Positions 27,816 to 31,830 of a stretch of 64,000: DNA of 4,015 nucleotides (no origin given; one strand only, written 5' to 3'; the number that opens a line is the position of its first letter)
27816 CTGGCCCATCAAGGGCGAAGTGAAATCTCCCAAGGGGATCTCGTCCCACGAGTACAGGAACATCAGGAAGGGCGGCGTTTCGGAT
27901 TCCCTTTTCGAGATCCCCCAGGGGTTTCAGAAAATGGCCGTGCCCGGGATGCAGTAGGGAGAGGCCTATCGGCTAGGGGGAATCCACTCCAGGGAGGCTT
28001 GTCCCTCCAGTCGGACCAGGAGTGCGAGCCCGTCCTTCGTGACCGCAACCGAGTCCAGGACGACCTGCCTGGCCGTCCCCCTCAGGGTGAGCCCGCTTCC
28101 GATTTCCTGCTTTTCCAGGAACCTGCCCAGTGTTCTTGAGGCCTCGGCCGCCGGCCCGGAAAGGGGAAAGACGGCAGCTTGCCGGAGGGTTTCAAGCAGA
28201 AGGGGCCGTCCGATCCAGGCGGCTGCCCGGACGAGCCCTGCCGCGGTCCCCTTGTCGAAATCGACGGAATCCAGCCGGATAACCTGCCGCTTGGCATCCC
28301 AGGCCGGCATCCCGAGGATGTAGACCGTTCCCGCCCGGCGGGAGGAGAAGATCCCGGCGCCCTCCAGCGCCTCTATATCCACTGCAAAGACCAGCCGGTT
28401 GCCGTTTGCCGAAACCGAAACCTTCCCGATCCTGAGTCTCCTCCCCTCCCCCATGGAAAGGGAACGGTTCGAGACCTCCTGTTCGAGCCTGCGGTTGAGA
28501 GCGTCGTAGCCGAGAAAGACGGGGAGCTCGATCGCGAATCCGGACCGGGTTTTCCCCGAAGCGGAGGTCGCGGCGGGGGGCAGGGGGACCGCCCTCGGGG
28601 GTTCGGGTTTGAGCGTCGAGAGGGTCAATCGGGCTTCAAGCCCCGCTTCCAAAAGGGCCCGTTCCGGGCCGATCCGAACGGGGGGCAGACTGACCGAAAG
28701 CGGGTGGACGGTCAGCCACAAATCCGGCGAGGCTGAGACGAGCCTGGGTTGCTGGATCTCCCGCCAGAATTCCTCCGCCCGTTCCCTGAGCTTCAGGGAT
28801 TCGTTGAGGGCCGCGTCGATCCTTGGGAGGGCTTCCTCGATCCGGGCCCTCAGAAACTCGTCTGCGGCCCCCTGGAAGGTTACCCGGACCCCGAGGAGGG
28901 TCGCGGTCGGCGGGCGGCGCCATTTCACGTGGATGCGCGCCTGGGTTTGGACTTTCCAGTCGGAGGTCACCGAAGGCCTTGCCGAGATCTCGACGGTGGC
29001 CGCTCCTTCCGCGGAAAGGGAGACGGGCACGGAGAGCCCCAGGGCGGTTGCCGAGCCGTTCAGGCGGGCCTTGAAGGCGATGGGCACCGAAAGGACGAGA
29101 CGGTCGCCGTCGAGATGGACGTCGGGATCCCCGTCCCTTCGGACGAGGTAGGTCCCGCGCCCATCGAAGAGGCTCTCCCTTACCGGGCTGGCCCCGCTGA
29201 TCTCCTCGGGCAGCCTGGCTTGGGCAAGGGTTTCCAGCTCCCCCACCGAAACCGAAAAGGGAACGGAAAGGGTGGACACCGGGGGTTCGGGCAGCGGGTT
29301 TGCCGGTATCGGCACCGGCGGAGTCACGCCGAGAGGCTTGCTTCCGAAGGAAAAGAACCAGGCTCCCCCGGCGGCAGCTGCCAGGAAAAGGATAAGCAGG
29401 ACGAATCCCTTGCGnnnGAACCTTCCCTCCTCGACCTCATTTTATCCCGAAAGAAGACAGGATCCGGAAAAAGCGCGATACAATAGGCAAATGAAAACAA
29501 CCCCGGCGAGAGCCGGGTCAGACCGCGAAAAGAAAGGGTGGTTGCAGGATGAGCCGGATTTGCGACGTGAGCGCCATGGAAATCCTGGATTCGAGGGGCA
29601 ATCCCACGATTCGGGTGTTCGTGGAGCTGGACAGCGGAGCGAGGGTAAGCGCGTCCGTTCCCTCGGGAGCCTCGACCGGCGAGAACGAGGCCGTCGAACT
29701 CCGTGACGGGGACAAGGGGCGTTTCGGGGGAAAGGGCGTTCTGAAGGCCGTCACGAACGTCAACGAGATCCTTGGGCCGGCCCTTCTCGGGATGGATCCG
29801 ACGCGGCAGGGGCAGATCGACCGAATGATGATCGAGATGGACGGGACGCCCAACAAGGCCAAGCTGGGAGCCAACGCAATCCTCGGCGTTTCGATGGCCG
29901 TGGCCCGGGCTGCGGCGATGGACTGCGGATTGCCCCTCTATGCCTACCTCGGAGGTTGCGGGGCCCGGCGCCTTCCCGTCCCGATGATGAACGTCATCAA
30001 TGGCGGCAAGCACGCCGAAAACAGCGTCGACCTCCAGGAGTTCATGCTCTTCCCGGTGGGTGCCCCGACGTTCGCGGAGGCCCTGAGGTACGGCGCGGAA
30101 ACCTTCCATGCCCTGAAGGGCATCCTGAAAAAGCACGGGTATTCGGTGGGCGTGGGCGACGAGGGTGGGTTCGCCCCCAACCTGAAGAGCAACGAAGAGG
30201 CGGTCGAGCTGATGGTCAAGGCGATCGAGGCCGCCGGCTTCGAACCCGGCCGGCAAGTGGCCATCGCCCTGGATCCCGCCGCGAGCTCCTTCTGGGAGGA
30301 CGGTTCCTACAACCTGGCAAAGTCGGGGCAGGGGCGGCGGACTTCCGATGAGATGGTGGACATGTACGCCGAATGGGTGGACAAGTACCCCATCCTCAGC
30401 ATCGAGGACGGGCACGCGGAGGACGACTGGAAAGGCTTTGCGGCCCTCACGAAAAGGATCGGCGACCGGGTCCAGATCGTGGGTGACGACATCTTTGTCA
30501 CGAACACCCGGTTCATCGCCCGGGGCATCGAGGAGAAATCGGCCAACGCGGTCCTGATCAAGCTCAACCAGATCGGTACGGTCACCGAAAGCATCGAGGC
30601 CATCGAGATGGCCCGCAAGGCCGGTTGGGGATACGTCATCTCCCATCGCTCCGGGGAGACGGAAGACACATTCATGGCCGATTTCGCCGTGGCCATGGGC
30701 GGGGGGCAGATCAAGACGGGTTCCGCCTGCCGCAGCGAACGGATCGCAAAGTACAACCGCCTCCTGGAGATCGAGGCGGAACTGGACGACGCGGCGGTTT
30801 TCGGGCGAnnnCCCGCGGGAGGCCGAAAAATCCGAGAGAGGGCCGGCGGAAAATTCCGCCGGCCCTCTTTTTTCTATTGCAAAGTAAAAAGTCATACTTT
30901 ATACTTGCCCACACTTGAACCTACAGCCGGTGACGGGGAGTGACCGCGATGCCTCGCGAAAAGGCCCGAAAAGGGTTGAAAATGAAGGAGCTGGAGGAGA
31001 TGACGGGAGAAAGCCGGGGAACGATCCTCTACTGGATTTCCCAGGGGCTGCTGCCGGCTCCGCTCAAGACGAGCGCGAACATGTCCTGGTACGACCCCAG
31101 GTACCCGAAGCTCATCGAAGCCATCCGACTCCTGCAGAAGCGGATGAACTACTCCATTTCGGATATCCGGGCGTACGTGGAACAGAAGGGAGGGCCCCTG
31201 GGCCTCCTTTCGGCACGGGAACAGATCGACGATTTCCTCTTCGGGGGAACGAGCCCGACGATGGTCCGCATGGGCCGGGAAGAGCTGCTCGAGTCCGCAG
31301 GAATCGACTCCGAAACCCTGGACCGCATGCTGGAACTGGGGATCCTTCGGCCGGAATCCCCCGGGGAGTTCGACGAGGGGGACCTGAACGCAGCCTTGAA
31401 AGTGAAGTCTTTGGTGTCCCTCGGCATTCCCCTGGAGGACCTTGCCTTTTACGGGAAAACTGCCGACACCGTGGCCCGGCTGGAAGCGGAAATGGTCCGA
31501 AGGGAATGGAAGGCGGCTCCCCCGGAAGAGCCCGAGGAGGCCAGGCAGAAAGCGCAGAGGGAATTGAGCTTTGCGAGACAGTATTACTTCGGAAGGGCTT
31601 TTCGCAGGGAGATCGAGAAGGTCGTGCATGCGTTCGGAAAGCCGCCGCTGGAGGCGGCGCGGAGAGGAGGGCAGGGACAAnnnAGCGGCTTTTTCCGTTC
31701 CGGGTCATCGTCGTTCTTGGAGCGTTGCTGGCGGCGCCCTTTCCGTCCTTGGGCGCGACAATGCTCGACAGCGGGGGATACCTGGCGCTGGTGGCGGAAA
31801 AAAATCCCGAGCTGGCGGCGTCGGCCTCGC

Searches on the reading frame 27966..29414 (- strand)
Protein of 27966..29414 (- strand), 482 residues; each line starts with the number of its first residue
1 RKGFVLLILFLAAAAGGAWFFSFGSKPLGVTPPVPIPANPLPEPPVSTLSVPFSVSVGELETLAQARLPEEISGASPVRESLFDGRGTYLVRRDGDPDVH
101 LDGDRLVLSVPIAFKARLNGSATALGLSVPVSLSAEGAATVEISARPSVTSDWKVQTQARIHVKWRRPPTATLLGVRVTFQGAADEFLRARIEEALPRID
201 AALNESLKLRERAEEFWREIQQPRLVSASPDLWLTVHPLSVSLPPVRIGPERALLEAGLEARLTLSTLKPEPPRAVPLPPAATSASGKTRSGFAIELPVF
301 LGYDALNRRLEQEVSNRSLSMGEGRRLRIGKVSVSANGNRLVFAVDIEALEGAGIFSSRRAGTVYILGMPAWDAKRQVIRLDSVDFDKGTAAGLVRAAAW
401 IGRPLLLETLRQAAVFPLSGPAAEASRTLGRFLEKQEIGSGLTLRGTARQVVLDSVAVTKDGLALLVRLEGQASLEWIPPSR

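Call 46: search_protein_families(library=pfam, proteins=[window:27966-29414:-], max_evalue=0.00001)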
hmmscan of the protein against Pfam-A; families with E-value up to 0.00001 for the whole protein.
window:27966-29414:- (482 aa): 1 family
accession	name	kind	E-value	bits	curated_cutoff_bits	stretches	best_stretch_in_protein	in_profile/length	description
PF14356.11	DUF4403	-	7.3e-94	315.2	28.3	1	46-477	2-425/425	Domain of unknown function (DUF4403)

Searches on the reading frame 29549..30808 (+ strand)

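Call 47: search_protein_families(library=pfam, proteins=[window:29549-30808:+], max_evalue=0.00001)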
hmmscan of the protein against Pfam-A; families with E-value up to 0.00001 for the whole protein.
window:29549-30808:+ (420 aa): 3 families
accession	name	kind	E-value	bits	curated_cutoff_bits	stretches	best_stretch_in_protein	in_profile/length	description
PF00113.28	Enolase_C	-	2.4e-122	408.3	21.5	1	141-418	3-287/296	Enolase, C-terminal TIM barrel domain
PF03952.21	Enolase_N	-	1.2e-56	190.9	35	1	4-134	1-131/131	Enolase, N-terminal domain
PF13378.12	MR_MLE_C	-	1.9e-06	28.2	29.4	1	218-386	26-174/219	Enolase C-terminal domain-like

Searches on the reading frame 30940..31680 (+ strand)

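Call 47: search_protein_families(library=pfam, proteins=[window:30940-31680:+], max_evalue=0.00001)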
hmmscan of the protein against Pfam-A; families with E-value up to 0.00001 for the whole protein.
window:30940-31680:+ (247 aa): 1 family
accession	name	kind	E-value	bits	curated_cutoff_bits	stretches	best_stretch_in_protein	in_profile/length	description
PF13411.12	MerR_1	-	9e-14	51.8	21.6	1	14-82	2-68/69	MerR HTH family regulatory protein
